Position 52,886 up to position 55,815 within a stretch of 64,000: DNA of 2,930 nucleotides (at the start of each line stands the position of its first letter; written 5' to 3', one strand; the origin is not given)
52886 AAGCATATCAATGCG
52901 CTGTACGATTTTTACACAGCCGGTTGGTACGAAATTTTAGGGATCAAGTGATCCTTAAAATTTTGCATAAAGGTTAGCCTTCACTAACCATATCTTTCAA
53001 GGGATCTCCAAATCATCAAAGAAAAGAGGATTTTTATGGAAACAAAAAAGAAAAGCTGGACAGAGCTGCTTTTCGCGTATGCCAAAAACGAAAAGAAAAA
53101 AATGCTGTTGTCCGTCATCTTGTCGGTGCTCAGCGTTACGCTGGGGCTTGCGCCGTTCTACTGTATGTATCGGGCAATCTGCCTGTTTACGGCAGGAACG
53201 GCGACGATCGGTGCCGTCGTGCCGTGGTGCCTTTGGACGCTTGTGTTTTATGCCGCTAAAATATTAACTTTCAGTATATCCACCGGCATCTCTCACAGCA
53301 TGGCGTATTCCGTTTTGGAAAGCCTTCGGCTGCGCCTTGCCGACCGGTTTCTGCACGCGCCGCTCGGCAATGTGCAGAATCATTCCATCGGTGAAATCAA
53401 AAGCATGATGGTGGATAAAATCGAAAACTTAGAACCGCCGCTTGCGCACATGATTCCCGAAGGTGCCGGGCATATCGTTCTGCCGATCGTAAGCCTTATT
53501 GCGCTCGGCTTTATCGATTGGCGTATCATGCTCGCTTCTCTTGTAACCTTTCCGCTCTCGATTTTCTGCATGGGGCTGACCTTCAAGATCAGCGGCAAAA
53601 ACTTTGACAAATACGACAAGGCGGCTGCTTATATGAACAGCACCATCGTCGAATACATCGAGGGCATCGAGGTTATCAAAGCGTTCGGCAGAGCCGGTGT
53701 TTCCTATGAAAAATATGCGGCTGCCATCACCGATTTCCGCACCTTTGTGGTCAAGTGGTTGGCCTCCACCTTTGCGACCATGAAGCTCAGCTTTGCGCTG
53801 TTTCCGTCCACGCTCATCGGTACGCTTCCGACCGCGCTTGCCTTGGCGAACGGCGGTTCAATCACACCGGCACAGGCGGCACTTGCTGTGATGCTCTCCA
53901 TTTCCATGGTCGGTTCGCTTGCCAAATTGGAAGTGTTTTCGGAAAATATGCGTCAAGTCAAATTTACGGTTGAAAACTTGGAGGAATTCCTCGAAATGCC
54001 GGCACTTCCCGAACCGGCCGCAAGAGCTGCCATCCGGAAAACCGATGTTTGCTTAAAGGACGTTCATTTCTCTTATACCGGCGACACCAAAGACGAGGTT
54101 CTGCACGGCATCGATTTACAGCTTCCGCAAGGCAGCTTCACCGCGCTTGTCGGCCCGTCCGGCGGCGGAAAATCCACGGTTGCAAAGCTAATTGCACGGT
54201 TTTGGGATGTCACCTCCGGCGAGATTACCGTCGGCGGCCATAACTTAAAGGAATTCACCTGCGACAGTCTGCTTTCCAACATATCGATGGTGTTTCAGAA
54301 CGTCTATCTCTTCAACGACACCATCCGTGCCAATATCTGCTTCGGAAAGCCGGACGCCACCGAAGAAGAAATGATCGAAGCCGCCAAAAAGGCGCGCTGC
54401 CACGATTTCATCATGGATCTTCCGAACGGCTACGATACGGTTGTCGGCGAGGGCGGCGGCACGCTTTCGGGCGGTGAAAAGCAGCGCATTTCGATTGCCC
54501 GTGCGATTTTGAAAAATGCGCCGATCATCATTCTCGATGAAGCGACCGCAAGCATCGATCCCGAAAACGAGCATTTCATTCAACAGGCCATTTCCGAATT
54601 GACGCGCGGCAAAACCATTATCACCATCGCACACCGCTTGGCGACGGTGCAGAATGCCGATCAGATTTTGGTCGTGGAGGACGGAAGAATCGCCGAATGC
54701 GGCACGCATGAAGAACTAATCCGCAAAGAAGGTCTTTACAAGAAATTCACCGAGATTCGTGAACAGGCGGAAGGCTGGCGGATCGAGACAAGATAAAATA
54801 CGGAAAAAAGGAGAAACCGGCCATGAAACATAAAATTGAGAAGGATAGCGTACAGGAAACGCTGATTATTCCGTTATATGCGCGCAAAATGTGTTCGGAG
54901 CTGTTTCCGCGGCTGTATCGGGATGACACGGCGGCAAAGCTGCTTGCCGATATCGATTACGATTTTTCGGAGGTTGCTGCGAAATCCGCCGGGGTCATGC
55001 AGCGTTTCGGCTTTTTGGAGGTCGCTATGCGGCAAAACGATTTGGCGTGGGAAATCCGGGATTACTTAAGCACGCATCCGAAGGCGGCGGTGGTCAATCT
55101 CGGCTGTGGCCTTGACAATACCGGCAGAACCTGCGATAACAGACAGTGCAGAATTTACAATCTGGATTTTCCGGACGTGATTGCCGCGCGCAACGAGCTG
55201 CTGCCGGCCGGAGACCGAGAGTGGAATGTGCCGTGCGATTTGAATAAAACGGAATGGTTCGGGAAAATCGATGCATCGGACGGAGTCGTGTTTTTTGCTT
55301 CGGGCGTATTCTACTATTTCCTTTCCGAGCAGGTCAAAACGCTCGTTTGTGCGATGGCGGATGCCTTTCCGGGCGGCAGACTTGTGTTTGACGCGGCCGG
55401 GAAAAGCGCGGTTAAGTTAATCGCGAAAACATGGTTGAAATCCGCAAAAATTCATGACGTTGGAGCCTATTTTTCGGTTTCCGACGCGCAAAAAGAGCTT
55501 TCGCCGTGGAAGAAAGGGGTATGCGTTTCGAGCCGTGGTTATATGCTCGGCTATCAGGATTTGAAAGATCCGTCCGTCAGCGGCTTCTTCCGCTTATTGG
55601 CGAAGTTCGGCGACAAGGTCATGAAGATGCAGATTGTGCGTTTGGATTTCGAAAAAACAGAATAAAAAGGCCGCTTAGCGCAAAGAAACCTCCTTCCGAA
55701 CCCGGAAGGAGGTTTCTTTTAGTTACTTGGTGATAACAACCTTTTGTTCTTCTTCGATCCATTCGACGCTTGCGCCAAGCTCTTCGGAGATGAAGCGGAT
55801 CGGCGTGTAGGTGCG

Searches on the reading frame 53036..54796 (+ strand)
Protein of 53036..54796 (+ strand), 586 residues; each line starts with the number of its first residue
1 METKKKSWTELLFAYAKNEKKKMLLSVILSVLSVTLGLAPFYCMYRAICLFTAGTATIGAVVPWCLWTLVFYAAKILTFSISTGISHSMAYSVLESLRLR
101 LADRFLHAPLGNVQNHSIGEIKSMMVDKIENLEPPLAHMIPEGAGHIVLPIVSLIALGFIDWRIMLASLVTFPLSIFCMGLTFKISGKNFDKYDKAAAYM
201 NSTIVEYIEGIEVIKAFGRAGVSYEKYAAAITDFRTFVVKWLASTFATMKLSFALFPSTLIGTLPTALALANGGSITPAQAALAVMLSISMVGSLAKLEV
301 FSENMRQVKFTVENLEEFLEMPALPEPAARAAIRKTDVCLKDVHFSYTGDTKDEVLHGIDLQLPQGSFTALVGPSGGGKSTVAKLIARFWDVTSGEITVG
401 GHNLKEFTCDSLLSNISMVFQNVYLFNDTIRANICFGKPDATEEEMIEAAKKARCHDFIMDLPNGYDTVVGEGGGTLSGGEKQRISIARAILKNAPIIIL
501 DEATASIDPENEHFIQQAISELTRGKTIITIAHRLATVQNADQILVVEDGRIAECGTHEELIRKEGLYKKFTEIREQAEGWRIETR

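Call 44: search_protein_families(library=pfam, proteins=[window:53036-54796:+], max_evalue=0.00001)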
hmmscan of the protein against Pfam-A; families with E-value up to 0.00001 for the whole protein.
window:53036-54796:+ (586 aa): 3 families
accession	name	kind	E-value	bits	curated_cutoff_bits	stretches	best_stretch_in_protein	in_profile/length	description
PF00005.33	ABC_tran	-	1.2e-31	110.6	25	1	356-505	1-137/137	ABC transporter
PF00664.28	ABC_membrane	-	1.2e-24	87.9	28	1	23-294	1-273/274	ABC transporter transmembrane region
PF02463.25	SMC_N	-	2.5e-09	37.3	40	1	476-547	136-211/220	RecF/RecN/SMC N terminal domain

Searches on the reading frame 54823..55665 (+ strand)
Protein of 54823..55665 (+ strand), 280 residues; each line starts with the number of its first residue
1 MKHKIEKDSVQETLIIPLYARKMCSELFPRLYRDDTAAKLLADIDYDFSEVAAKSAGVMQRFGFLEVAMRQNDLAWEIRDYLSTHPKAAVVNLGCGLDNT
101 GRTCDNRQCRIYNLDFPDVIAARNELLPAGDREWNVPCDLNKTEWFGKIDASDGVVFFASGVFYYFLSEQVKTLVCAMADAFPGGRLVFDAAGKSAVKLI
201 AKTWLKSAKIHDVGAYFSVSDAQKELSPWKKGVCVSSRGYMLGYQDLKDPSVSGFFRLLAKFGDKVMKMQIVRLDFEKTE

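Call 44: search_protein_families(library=pfam, proteins=[window:54823-55665:+], max_evalue=0.00001)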
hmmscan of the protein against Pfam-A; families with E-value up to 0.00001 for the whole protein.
window:54823-55665:+ (280 aa): 1 family
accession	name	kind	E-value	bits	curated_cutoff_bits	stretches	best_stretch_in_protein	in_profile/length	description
PF04072.20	LCM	-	1.4e-08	35.3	22.3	1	79-175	73-183/187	Leucine carboxyl methyltransferase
